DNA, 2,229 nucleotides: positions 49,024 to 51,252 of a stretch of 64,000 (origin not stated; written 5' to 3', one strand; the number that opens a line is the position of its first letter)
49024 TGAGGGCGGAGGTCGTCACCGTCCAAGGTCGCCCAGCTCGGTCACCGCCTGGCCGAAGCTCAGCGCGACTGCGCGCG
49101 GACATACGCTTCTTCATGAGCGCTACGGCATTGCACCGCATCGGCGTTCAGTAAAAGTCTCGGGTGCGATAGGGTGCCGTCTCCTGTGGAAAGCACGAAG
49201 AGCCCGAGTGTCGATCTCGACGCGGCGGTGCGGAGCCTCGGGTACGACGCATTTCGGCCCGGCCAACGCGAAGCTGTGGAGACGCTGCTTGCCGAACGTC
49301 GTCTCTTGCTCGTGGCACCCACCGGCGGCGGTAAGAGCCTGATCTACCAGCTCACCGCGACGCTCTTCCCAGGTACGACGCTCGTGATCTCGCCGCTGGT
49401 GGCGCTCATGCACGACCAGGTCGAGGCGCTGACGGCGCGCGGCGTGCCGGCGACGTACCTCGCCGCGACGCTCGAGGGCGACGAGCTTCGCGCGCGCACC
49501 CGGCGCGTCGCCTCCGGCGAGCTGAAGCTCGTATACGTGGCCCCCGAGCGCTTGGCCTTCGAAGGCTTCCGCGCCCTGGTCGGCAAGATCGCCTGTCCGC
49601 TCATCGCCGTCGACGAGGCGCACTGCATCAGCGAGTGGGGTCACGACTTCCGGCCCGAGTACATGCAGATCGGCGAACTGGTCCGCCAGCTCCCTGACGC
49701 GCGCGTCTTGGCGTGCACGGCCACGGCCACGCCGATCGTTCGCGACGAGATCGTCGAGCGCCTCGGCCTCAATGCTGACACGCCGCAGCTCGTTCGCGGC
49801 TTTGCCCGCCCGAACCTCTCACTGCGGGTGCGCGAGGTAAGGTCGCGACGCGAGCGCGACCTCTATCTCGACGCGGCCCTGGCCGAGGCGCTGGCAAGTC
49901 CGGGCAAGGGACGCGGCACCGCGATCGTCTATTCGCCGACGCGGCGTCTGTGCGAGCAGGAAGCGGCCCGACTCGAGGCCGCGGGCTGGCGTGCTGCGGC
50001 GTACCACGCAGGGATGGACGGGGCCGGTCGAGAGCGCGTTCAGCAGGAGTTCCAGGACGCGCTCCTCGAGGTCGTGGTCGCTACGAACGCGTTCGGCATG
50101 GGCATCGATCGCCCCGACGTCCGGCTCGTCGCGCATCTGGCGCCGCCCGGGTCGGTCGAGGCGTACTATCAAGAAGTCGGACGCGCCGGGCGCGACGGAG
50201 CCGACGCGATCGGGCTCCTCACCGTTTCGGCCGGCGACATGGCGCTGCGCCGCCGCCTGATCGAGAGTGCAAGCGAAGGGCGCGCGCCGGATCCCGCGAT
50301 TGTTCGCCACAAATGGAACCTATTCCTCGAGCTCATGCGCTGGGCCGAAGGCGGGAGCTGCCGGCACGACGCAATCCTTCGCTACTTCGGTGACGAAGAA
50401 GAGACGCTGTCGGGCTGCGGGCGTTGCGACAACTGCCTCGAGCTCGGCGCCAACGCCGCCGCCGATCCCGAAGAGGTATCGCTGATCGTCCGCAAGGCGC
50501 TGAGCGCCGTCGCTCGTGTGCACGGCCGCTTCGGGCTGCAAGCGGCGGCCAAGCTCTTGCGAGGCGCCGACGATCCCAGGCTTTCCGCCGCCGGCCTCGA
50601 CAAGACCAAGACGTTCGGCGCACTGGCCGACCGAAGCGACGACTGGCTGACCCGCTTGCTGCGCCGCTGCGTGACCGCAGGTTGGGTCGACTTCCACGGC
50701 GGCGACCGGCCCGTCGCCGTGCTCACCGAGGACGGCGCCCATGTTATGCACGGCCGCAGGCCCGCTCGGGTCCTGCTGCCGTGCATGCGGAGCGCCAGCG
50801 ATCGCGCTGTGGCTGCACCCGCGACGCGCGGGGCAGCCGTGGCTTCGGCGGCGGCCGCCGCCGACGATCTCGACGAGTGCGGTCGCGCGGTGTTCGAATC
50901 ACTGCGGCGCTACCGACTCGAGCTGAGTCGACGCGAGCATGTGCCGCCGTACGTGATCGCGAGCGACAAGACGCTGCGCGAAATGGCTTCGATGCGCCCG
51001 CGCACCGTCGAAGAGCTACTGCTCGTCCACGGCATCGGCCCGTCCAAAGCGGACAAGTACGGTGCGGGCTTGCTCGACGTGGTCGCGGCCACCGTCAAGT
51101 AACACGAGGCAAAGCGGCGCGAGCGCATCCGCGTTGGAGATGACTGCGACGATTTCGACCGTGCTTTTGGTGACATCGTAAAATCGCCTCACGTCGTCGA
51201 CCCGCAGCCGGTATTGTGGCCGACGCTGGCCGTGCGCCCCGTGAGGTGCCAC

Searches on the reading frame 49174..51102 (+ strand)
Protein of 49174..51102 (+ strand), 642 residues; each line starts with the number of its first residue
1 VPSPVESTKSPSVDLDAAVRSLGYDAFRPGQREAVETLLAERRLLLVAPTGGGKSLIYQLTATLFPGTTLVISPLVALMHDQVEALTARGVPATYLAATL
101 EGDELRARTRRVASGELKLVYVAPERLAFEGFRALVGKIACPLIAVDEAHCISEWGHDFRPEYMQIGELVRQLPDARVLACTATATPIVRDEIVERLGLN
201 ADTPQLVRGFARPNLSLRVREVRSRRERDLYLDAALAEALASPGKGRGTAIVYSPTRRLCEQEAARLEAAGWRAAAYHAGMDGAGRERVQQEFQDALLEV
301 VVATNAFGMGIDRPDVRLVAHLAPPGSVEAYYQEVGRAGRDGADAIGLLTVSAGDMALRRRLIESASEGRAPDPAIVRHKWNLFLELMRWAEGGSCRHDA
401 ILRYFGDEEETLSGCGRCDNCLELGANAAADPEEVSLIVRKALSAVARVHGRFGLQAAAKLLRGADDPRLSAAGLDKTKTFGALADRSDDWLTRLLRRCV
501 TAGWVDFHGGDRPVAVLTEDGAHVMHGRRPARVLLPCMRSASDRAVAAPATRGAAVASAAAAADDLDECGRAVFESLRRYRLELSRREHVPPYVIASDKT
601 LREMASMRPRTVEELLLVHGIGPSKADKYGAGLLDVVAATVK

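Call 63: search_protein_families(library=pfam, proteins=[window:49174-51102:+], max_evalue=0.00001)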
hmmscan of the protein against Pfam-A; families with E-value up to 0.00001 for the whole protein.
window:49174-51102:+ (642 aa): 5 families
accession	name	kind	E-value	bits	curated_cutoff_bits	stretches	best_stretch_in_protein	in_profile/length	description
PF00270.35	DEAD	-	4.4e-29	101.8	26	1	28-186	1-161/167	DEAD/DEAH box helicase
PF00570.28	HRDC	-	2.4e-20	72.7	23.8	1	572-637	3-68/68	HRDC domain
PF00271.37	Helicase_C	-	4e-20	72.5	23.5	1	245-342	13-110/110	Helicase conserved C-terminal domain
PF09382.16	RQC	-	1.3e-15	57.6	23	1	434-531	6-103/114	RQC domain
PF16124.10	RecQ_Zn_bind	-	2.7e-10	41.3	25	1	354-422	2-66/66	RecQ zinc-binding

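Call 65: find_related_loci(query=window:49174-51102:+, collection=genome_contigs, flank=1000)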
Query window:49174-51102:+ (642 aa) in genome_contigs; peptide patterns used: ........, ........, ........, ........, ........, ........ (x = any residue, [..] = any of these).
599 stretches matched a pattern (row limit reached: there are more); 553 encode a relative of the query (tblastn E <= 1e-3); the best 80 are kept; 80 distinct loci.
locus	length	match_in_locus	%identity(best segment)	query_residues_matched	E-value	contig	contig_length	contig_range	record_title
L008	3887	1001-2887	67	1-637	0e+0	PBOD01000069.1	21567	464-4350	MAG: Gemmatimonadetes bacterium isolate RS822 7871, whole genome shotgun sequence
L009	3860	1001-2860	68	14-637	0e+0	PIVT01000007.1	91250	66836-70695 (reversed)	MAG: Proteobacteria bacterium isolate Glo_12 GloG15_CONTIG158, whole genome shotgun sequence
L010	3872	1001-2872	69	14-637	0e+0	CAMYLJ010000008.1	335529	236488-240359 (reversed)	MAG: uncultured delta proteobacterium isolate FCS_M_Myxococcota_02 genome assembly, contig: scaffold_66, whole genome sh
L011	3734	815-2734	67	1-638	0e+0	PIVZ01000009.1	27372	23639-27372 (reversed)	MAG: bacterium isolate Glo_18 GloG15_CONTIG1927, whole genome shotgun sequence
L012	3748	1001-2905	67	2-637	0e+0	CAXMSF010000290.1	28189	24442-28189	MAG: uncultured Gammaproteobacteria bacterium isolate 10C-St20-MC-01_bin.21.orig genome assembly, contig: k141_3485256,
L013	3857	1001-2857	65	15-637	0e+0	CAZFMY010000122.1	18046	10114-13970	MAG TPA_asm: uncultured Gemmatimonadaceae bacterium isolate SRP077602_co9_658 genome assembly, contig: NODE_3753_length_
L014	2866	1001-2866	69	4-621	0e+0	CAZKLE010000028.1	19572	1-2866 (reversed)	MAG TPA_asm: uncultured Myxococcales bacterium isolate binchicken_co253_39 genome assembly, contig: NODE_1533_length_195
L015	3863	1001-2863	67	12-637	0e+0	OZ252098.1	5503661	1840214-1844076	MAG: Candidatus Latescibacterota bacterium isolate dbc81076-2b6d-4419-bdf1-4117db584b2d genome assembly, chromosome: 1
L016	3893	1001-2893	65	7-640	0e+0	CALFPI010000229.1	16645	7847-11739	MAG TPA_asm: uncultured Gemmatimonadaceae bacterium isolate ERR2206786_bin.69_CONCOCT_v1.1_MAG genome assembly, contig:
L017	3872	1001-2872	66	13-640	0e+0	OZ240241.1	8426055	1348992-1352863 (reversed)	MAG: Candidatus Latescibacterota bacterium isolate 5029ecf2-d60f-4a19-a35b-269815a0a5cf genome assembly, chromosome: 1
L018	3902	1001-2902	67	7-639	0e+0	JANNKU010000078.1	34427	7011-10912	MAG: Deltaproteobacteria bacterium isolate SOY_38_metabat_69 SOY_38_k141_1609847, whole genome shotgun sequence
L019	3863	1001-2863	67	12-637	0e+0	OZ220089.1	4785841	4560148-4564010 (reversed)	MAG: Candidatus Latescibacterota bacterium isolate 4e2a754f-172e-45f6-b93c-83e01e84db49 genome assembly, chromosome: 1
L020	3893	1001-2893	65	5-637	0e+0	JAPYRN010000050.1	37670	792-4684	MAG: Candidatus Latescibacterota bacterium isolate PW3.metabat2.162 PW3_1590_length_37670_cov_9.823528, whole genome sho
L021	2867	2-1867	68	14-641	0e+0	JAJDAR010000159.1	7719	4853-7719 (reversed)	MAG: Deltaproteobacteria bacterium isolate OFTM245 OFTM245_158, whole genome shotgun sequence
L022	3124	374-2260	66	7-639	0e+0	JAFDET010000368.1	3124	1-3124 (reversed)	MAG: Deltaproteobacteria bacterium isolate Meg19_46_Bin_213 Meg19_46_Bin_213_scaffold_147244, whole genome shotgun seque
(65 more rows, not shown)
